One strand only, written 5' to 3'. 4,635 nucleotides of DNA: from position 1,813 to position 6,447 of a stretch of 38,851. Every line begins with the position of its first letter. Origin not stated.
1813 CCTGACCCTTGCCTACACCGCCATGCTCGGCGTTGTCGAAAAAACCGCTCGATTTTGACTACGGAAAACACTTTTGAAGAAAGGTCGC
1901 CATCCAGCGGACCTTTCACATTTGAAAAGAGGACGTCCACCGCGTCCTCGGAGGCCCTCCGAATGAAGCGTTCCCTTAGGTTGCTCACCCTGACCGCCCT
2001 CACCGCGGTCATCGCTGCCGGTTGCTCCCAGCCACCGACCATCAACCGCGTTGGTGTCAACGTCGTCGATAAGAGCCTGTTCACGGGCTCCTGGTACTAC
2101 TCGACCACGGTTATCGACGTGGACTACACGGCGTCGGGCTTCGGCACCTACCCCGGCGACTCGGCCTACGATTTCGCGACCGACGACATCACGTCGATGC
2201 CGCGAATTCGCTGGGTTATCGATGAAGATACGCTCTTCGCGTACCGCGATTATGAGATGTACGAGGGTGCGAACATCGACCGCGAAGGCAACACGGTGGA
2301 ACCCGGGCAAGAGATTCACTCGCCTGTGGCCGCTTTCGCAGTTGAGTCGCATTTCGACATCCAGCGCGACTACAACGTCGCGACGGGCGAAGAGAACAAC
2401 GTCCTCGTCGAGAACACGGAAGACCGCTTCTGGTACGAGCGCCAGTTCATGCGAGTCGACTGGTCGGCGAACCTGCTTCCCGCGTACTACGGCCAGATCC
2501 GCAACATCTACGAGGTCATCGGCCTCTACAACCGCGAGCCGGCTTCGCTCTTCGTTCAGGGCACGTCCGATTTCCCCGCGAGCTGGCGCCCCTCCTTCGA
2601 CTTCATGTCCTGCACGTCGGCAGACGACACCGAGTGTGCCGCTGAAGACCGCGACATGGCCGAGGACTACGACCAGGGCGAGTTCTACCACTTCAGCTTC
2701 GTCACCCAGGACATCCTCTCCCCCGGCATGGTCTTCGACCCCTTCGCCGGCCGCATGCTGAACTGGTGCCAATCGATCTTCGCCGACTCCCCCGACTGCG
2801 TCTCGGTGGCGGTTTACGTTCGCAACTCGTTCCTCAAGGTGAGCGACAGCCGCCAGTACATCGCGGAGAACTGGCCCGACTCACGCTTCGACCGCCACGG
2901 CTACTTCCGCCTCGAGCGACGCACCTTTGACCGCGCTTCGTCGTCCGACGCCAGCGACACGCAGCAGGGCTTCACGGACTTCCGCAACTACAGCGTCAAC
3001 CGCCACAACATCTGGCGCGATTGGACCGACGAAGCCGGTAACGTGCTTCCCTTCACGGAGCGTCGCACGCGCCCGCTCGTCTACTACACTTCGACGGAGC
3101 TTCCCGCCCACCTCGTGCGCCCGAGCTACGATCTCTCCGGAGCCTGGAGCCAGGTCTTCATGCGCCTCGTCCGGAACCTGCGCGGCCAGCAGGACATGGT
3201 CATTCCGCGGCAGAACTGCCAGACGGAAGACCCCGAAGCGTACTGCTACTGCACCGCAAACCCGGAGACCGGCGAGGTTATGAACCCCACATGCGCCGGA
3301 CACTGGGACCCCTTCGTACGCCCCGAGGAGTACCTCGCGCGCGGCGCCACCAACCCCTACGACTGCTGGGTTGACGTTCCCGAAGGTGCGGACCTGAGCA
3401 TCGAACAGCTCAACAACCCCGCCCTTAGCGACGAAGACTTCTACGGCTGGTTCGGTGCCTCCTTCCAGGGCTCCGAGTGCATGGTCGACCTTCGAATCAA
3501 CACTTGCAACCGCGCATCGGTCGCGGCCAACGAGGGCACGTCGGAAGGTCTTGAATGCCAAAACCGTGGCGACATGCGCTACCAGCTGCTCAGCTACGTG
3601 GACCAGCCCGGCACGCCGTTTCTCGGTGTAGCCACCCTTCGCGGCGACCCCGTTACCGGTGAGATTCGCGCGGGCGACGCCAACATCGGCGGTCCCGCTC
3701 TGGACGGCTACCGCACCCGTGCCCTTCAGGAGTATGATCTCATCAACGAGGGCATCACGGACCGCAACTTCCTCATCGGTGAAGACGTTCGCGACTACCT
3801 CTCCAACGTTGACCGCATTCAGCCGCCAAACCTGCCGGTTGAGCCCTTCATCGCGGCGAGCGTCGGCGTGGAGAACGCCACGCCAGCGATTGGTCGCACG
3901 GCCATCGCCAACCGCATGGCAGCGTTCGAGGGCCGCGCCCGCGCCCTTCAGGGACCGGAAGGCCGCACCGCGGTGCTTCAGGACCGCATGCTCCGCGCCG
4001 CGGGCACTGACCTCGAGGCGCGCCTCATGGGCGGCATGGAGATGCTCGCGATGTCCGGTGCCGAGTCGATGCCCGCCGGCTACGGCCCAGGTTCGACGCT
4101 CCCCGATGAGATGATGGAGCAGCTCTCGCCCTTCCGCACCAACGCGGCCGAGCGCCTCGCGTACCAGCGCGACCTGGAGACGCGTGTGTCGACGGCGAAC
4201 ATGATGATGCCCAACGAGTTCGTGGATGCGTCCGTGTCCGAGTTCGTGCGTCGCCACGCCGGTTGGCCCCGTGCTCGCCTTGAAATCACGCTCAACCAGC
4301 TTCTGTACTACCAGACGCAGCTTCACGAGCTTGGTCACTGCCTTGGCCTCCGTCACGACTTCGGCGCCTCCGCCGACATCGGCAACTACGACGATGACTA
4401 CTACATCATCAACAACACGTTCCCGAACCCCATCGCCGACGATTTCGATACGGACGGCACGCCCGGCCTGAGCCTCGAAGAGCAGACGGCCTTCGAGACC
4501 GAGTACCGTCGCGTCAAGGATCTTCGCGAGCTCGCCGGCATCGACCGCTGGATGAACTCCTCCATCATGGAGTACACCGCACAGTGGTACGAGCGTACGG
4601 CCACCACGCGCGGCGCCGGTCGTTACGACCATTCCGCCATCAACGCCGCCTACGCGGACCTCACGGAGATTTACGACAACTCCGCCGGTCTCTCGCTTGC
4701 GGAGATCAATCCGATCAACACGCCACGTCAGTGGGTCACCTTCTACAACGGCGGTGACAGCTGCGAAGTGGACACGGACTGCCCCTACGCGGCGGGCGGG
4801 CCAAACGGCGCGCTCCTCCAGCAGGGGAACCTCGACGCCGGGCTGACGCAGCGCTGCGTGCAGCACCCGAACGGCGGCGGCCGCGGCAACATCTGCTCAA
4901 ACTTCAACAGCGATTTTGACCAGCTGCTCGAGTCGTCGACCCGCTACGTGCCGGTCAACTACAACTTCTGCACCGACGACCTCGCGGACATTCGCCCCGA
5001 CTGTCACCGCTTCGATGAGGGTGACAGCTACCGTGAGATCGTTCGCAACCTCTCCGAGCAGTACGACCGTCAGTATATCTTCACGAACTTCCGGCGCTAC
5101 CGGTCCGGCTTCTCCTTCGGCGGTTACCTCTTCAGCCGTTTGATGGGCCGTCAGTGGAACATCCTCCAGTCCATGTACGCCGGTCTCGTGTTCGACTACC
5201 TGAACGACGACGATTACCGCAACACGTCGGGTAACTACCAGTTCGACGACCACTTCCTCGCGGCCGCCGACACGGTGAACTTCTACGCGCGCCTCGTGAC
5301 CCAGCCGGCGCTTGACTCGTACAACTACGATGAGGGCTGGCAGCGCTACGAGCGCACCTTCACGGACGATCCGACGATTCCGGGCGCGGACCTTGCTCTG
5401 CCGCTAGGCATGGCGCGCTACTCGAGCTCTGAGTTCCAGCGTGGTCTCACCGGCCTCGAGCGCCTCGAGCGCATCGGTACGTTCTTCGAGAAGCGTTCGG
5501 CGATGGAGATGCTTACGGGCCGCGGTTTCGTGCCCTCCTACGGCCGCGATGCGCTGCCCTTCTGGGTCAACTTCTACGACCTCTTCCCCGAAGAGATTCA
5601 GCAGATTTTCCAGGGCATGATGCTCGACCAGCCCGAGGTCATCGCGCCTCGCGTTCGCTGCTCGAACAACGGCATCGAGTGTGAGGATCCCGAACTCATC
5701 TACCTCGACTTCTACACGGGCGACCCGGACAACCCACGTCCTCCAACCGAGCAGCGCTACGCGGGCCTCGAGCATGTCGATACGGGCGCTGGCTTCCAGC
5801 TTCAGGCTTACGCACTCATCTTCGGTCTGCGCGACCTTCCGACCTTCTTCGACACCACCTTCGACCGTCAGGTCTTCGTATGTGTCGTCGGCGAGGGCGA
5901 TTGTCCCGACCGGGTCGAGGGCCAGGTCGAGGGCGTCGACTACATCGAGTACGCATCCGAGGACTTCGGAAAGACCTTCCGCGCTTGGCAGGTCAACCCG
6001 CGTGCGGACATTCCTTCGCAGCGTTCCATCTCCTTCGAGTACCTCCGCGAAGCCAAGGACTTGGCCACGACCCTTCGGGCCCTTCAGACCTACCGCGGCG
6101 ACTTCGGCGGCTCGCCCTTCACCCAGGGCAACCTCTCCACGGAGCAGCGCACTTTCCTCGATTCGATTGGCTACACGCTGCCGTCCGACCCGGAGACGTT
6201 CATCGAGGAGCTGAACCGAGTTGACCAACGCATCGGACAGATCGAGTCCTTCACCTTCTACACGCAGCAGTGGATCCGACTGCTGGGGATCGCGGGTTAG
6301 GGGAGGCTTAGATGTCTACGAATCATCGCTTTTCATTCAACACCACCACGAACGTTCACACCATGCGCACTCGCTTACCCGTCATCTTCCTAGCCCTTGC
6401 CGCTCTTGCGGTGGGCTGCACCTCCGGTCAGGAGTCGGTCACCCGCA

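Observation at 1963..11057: Tandem operon of two giant (about 1445 and 1581 aa) paralogous metzincin lipoproteins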

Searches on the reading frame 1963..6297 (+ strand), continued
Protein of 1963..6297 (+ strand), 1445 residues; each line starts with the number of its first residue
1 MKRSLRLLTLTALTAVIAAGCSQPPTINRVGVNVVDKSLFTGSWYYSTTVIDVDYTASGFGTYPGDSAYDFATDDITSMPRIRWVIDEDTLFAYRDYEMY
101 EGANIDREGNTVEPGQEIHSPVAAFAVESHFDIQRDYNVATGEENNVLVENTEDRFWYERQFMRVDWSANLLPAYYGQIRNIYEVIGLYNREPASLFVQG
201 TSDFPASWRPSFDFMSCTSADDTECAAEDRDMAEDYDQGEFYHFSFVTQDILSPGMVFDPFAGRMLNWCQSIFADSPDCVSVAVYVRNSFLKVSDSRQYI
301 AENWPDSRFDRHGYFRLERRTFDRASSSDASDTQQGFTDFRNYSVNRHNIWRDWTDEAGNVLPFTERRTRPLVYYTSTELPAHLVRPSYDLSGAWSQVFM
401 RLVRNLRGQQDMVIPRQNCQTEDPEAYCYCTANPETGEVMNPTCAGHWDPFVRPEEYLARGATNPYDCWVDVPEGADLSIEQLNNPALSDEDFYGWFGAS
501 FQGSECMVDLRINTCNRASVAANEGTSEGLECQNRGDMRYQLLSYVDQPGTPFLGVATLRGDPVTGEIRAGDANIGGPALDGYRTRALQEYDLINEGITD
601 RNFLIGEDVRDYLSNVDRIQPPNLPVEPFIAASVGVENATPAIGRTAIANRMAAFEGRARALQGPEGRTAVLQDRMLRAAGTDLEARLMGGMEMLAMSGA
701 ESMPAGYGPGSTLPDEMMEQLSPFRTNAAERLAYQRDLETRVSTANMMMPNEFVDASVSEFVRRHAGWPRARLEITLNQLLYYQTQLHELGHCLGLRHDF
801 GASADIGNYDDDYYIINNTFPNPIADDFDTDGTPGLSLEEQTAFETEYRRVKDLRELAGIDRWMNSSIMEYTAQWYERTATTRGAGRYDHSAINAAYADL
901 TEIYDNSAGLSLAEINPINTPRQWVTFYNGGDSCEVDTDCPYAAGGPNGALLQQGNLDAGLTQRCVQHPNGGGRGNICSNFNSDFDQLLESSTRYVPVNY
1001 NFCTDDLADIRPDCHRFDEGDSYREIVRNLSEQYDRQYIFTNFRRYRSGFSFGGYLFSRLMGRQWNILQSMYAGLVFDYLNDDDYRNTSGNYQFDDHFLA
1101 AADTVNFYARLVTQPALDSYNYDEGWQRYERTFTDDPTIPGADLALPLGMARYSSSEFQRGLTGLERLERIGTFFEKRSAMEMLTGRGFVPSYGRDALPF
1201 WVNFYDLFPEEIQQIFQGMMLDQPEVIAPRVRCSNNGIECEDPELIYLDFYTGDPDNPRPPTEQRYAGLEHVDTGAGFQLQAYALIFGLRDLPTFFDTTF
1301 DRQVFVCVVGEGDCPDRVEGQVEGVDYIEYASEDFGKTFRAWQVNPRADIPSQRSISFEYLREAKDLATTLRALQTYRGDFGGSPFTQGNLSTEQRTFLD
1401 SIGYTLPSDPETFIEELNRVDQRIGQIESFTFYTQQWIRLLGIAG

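Call 73: search_protein_families(library=pfam, proteins=[L046:16451-18493:+, L015:16082-17506:+, L034:292-4632:+, L018:3159-5294:-, L022:747-3809:-, L039:4790-6439:-, L022:5234-6916:+, L009:1223-3388:+], max_evalue=0.001)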
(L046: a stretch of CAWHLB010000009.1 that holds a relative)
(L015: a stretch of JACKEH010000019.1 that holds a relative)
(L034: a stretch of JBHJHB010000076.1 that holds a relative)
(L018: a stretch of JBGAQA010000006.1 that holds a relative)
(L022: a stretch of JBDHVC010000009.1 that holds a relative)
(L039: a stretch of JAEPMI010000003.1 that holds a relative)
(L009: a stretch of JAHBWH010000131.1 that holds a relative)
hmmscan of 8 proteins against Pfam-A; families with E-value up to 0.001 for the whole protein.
L046:16451-18493:+ (681 aa): 2 families
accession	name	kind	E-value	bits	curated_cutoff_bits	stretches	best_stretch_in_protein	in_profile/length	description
PF00198.28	2-oxoacid_dh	-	3e-85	285.8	23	1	462-681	11-232/232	2-oxoacid dehydrogenases acyltransferase (catalytic domain)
PF00364.28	Biotin_lipoyl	-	0.00078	19.7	22.1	0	274-306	30-62/73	Biotin-requiring enzyme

L015:16082-17506:+ (475 aa): 2 families
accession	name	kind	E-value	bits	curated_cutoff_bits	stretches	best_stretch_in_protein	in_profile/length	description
PF00676.26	E1_dh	-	8e-80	268.4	22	1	148-442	1-297/300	Dehydrogenase E1 component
PF02775.26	TPP_enzyme_C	-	2.2e-06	28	21.9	1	224-370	1-151/151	Thiamine pyrophosphate enzyme, C-terminal TPP binding domain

L034:292-4632:+ (1447 aa): 2 families
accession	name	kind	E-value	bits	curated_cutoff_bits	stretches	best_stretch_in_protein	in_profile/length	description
PF05193.26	Peptidase_M16_C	-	8e-25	88.2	23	1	1172-1353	2-179/181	Peptidase M16 inactive domain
PF00675.25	Peptidase_M16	-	5.1e-05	23.7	22.3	1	1022-1165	5-148/149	Insulinase (Peptidase family M16)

L018:3159-5294:- (712 aa): 0 families

L022:747-3809:- (1021 aa): 0 families

L039:4790-6439:- (550 aa): 1 family
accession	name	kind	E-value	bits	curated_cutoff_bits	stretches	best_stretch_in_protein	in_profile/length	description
PF02230.22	Abhydrolase_2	-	2.1e-20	74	23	1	339-545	15-213/217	Phospholipase/Carboxylesterase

L022:5234-6916:+ (561 aa): 0 families

L009:1223-3388:+ (722 aa): 0 families

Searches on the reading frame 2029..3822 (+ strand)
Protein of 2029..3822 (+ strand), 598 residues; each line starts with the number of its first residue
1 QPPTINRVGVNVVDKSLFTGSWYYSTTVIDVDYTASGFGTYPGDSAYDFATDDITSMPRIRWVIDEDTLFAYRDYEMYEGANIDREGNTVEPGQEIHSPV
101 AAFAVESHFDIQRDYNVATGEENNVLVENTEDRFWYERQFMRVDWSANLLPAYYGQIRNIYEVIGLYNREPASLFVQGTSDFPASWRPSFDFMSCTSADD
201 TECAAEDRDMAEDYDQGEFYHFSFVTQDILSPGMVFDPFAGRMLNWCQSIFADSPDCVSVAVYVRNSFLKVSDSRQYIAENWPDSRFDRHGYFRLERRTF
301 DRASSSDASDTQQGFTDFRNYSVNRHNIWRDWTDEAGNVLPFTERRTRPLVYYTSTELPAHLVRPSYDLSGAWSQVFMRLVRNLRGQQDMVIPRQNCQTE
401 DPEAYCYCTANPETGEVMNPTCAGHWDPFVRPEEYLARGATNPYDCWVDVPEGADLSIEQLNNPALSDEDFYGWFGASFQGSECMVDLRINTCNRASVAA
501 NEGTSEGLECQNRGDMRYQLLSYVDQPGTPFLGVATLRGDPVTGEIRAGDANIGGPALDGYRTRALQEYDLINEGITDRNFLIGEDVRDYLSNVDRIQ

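Call 32: predict_structure(alignment_id=A1)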
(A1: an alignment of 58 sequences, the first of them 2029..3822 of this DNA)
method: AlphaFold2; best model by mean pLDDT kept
length: 598 residues; sequences in the alignment: 58
mean_pLDDT: 82.8   pTM: 0.82
mean pLDDT of the five models: 82.8, 81.3, 80.6, 78.6, 77.9
residues with pLDDT >= 90: 263; 70-90: 210; 50-70: 110; < 50: 15
segments of 3 or more residues with pLDDT < 50: 177-179, 286-291
pLDDT, mean of each block of 10 residues (from residue 1): 80 93 92 76 81 77 96 77 71 71 95 89 91 95 90 55 67 57 85 96 93 95 91 86 87 81 93 75 48 54 57 54 73 87 92 94 92 92 95 92 83 91 94 97 98 88 87 97 96 97 93 94 79 74 83 75 69 74 71 57
secondary structure, 60 per line:
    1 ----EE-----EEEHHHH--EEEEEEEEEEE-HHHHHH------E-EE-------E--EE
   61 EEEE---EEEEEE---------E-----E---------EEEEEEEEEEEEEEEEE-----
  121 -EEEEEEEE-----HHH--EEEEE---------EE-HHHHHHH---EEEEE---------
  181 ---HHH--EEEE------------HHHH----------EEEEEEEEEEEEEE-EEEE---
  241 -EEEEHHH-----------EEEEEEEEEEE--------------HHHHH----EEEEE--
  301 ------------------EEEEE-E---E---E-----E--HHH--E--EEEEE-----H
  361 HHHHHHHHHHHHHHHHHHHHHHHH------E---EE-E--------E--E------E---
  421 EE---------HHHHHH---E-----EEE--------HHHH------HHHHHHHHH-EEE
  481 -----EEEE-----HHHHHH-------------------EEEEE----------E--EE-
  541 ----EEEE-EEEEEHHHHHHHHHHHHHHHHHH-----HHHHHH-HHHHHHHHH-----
elements in order: E12-14 H15-18 E21-31 H33-38 E59-64 E68-73 E99-115 E122-129 E140-144 H157-163 E167-171 E189-192 H205-208 E219-232 E234-237 E242-245 E260-270 H285-289 E294-298 E319-323 E350-354 H360-384 H432-437 E447-449 H458-461 H468-476 E478-480 E486-489 H495-500 E520-524 E545-548 E550-554 H555-572 H578-583 H585-593

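Call 34: fold_search(model_id=the predicted structure, library=pdb)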
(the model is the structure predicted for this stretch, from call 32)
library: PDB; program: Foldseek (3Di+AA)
matches with E <= 10: 279; with E <= 0.001: 0
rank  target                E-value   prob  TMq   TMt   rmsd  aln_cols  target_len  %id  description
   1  7xmx_B                8.2e-02  0.03  0.06  0.05  37.7       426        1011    8  Cryo-EM structure of SARS-CoV-2 spike glycoprotein in complex with three F61 Fab (released 2022-11-23)
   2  7chh_A                8.7e-02  0.02  0.06  0.04  34.8       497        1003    6  Cryo-EM structure of the SARS-CoV-2 S-6P in complex with BD-368-2 Fabs (released 2020-09-16)
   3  8xki_C                8.7e-02  0.02  0.05  0.04  35.1       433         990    7  A neutralizing nanobody VHH60 against wt SARS-CoV-2 (released 2024-07-10)
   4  9arj_C                9.2e-02  0.06  0.08  0.09  20.7       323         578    9  CryoEM structure of BoNT-NTNH-OrfX2 complex from Clostridium botulinum E1, major class (released 2025-01-22)
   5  6nb6_C                9.7e-02  0.02  0.06  0.04  33.1       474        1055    8  SARS-CoV complex with human neutralizing S230 antibody Fab fragment (state 1) (released 2019-02-06)
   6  7xid_A                1.0e-01  0.02  0.05  0.04  27.0       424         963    5  S-ECD (Omicron) in complex with PD of ACE2 (released 2022-06-15)
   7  7bbh_A                1.2e-01  0.02  0.06  0.04  31.9       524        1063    8  Structure of Coronavirus Spike from Smuggled Guangdong Pangolin (released 2020-12-30)
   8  7y20_B                1.2e-01  0.02  0.06  0.04  26.2       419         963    6  S-ECD (Omicron BA.3) in complex with two PD of ACE2 (released 2023-08-09)
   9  7k90_A                1.3e-01  0.02  0.06  0.04  33.7       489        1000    7  Structure of the SARS-CoV-2 S 6P trimer in complex with the human neutralizing antibody Fab fragment, C144 (released 2020-10-21)
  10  8jmm_D                1.4e-01  0.02  0.06  0.04  34.1       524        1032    7  Structure of XBB spike protein (S) dimer-trimer in complex with bispecific antibody G7-Fc at 3.75 Angstroms resolution (released 2024-06-12)
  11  7kmz_B                1.8e-01  0.02  0.06  0.04  33.1       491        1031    8  Cryo-EM structure of double ACE2-bound SARS-CoV-2 trimer Spike at pH 7.4 (released 2020-12-09)
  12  8c2r_B                2.1e-01  0.01  0.06  0.04  33.0       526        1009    7  SARS-CoV2 Omicron BA.1 spike in complex with CAB-A17 antibody (released 2024-05-22)
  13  7ws0_C                2.2e-01  0.01  0.06  0.04  33.5       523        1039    6  Structures of Omicron Spike complexes illuminate broad-spectrum neutralizing antibody development (released 2022-06-01)
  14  7oan_A                2.3e-01  0.01  0.06  0.04  33.6       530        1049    8  Nanobody C5 bound to Spike (released 2021-08-11)
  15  1i4u_A                2.4e-01  0.10  0.06  0.17  15.2       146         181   12  THE C1 SUBUNIT OF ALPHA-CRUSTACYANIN (released 2001-09-19)
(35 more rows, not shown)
